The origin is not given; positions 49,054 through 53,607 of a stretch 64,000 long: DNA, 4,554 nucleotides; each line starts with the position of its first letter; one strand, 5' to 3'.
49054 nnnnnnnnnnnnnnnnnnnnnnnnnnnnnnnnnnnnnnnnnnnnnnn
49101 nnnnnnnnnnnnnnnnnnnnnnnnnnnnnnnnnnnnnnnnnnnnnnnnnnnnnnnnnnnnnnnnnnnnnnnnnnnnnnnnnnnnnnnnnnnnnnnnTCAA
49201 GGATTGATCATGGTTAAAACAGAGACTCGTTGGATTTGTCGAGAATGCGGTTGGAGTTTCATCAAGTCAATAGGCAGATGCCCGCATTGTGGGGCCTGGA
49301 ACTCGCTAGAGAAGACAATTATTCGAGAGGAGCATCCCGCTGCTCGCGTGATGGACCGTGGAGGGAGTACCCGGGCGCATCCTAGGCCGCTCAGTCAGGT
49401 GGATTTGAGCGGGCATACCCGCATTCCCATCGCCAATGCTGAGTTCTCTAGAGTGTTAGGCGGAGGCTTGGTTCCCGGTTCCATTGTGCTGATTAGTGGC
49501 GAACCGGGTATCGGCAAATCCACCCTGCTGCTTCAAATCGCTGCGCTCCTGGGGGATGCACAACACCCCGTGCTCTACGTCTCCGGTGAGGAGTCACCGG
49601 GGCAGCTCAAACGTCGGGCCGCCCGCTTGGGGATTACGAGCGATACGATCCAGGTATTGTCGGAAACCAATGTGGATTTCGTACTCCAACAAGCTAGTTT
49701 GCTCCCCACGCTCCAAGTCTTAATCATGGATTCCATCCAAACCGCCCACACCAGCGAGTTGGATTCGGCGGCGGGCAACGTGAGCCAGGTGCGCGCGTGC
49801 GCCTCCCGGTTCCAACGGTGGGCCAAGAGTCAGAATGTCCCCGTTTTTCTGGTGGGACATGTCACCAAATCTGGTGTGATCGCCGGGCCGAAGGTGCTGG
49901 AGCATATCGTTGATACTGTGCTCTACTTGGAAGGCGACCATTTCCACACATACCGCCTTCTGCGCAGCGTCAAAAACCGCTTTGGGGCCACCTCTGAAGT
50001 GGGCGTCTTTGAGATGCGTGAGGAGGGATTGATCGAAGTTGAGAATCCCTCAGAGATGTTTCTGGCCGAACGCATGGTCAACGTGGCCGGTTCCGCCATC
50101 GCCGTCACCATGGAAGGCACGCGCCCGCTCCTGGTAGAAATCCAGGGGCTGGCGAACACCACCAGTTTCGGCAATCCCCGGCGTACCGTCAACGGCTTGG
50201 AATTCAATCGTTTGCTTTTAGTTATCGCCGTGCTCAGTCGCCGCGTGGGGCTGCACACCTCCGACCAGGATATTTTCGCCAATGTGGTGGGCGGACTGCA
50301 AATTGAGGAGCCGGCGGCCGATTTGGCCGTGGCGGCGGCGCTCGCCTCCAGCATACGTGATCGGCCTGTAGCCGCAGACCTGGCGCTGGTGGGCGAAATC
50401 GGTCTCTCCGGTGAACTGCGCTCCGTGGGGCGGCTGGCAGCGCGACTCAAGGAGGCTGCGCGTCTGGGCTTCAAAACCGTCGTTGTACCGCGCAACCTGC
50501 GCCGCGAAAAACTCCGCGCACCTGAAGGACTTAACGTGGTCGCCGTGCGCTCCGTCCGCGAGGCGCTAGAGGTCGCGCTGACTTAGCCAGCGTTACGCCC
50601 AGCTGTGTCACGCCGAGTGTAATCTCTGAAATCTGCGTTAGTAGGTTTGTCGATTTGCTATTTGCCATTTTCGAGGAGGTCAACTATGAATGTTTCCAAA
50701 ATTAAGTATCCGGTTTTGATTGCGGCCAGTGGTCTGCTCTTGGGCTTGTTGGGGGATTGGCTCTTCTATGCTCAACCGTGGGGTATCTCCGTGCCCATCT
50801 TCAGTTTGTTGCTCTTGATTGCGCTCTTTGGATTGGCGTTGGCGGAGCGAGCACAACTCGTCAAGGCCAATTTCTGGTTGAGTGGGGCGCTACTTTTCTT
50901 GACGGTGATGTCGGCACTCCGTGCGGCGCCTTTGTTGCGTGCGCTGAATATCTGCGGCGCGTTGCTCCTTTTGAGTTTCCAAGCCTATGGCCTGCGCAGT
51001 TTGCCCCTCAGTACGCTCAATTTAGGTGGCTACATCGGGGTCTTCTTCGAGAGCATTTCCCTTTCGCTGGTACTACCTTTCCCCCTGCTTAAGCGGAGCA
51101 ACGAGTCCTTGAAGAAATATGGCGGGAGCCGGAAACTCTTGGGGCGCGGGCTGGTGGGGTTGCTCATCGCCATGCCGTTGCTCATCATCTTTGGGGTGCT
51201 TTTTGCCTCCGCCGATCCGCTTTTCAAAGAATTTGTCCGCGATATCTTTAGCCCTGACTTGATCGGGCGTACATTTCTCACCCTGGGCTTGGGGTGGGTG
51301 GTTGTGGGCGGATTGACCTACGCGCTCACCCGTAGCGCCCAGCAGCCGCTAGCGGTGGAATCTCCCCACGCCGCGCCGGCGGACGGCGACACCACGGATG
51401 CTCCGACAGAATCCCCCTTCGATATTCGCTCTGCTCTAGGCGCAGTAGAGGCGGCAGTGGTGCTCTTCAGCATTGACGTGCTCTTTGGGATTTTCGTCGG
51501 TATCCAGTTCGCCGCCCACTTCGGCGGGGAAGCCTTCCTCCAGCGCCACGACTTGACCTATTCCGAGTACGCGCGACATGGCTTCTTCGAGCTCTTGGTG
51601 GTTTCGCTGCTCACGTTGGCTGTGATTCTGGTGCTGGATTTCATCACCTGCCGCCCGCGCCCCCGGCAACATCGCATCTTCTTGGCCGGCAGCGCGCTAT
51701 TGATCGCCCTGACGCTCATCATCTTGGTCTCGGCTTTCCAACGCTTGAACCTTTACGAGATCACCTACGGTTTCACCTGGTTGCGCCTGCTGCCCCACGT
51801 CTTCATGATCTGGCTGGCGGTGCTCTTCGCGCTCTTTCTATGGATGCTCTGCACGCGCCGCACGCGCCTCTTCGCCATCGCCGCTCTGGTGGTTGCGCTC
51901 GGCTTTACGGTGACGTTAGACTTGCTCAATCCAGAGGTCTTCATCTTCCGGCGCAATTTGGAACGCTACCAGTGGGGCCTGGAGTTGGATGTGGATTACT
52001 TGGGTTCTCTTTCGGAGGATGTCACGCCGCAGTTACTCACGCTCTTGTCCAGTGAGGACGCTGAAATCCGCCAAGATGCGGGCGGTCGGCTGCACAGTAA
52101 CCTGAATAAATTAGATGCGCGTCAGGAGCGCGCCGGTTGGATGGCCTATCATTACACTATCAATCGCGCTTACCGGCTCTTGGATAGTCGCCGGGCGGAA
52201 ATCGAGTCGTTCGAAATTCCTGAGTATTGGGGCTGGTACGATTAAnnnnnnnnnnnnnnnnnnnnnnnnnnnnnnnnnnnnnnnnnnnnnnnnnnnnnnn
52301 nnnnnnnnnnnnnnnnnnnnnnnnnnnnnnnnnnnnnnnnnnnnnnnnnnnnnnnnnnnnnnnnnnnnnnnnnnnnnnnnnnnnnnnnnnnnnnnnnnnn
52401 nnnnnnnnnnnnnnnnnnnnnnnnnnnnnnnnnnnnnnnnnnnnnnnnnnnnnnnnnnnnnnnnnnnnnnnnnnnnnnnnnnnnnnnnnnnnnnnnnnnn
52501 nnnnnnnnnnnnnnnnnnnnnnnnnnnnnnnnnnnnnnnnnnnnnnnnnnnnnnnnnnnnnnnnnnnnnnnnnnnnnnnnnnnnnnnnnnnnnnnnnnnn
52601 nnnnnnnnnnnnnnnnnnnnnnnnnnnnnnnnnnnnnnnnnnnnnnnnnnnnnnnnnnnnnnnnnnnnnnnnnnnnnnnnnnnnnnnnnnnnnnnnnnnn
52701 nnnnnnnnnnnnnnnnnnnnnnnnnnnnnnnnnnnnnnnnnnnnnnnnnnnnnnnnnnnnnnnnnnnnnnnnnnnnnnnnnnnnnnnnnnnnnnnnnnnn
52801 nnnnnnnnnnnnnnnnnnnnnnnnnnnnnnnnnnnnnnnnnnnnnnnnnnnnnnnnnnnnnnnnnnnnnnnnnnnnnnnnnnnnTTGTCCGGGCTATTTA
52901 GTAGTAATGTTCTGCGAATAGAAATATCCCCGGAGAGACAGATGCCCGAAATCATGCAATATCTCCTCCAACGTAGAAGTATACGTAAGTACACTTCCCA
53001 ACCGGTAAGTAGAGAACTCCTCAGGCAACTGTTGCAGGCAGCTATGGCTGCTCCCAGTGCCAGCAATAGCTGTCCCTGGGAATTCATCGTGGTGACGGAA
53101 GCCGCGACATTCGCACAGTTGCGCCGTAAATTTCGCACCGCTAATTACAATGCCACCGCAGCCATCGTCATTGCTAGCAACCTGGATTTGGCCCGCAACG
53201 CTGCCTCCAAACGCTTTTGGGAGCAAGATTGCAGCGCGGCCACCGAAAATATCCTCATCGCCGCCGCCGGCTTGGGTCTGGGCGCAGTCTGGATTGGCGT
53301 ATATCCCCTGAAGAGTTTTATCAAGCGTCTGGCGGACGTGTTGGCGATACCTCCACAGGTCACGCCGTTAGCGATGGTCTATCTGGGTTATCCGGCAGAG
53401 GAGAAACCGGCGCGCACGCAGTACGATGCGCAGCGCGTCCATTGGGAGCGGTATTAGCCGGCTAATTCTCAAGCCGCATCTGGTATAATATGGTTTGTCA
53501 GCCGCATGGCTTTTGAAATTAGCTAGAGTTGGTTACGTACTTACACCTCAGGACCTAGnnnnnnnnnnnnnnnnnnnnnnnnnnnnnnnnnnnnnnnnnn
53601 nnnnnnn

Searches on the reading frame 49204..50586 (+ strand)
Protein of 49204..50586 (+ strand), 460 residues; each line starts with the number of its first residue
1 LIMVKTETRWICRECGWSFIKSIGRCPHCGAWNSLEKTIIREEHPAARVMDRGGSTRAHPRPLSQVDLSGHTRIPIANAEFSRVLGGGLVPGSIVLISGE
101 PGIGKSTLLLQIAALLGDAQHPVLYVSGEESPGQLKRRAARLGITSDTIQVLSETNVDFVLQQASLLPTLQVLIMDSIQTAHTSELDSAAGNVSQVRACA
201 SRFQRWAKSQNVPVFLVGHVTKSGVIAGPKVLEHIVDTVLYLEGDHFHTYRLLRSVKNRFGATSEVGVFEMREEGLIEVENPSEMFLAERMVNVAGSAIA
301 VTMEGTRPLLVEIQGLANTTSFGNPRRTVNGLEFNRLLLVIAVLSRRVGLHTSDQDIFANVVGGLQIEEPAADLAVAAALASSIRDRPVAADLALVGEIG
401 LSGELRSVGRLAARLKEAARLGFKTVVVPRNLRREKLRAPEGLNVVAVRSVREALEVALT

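Call 22: search_protein_families(library=pfam, proteins=[window:49204-50586:+], max_evalue=0.001)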
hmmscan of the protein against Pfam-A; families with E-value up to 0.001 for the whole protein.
window:49204-50586:+ (460 aa): 17 families
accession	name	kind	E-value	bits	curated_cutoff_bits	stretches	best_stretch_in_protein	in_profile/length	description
PF13481.12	AAA_25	-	4.2e-15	56.3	27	1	85-224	25-194/195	AAA domain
PF06745.19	ATPase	-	3.2e-13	50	26.6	1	80-147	7-75/231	KaiC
PF05362.19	Lon_C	-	2e-11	44.3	21.1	1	366-459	106-203/205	Lon protease (S16) C-terminal proteolytic domain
PF18073.7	Zn_ribbon_LapB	-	2.9e-09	36.9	25.7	1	10-36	1-27/28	Rubredoxin metal binding domain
PF13541.12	ChlI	-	2.9e-08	34.1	27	1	348-430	36-119/121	Subunit ChlI of Mg-chelatase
PF03796.21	DnaB_C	-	1.7e-06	28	27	1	87-190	14-121/255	DnaB-like helicase C terminal domain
PF13401.12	AAA_22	-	1.9e-05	25.4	27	1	93-219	6-123/130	AAA domain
PF13191.12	AAA_16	-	2e-05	25.6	32.6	1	87-182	22-104/167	AAA ATPase domain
PF13604.12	AAA_30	-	5.7e-05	23.4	27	1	94-195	20-114/191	AAA domain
PF09848.15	SLFN-g3_helicase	-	0.00012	21.9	24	1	93-219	2-123/354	Schlafen group 3, DNA/RNA helicase domain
PF00005.33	ABC_tran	-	0.00029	21.9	25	1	89-157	8-76/137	ABC transporter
PF25199.1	nSTAND_NTPase5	-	0.00034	20.9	34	1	93-153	42-102/145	Novel STAND NTPase 5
PF03266.21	NTPase_1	-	0.00038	20.8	23.9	0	95-132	2-39/168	NTPase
PF00004.35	AAA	-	0.00055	20.8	21.2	1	95-195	1-83/131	ATPase family associated with various cellular activities (AAA)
PF13479.12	AAA_24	-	0.00077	19.8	27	0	95-184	5-79/195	AAA domain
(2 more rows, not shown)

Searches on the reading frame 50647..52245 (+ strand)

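Call 22: search_protein_families(library=pfam, proteins=[window:50647-52245:+], max_evalue=0.001)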
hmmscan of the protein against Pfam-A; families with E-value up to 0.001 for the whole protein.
window:50647-52245:+ (532 aa): 1 family
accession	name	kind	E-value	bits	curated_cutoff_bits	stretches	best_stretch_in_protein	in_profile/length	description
PF13687.11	DUF4153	-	3e-74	250.9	27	1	81-465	3-372/373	Domain of unknown function (DUF4153)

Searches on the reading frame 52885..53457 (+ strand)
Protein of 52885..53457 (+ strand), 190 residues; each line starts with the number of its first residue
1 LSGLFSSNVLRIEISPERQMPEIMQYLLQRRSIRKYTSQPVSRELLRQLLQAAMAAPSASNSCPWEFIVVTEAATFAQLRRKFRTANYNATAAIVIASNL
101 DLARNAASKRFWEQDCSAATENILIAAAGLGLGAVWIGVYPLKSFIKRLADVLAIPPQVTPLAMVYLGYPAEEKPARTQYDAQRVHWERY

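Call 22: search_protein_families(library=pfam, proteins=[window:52885-53457:+], max_evalue=0.001)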
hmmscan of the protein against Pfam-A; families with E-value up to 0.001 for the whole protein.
window:52885-53457:+ (190 aa): 2 families
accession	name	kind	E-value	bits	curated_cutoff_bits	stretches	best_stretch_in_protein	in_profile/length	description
PF00881.29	Nitroreductase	-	7.3e-27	95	23.5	2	28-82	2-56/167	Nitroreductase family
PF14512.11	TM1586_NiRdase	-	1.3e-08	35.2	27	1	45-74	159-188/215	Putative TM nitroreductase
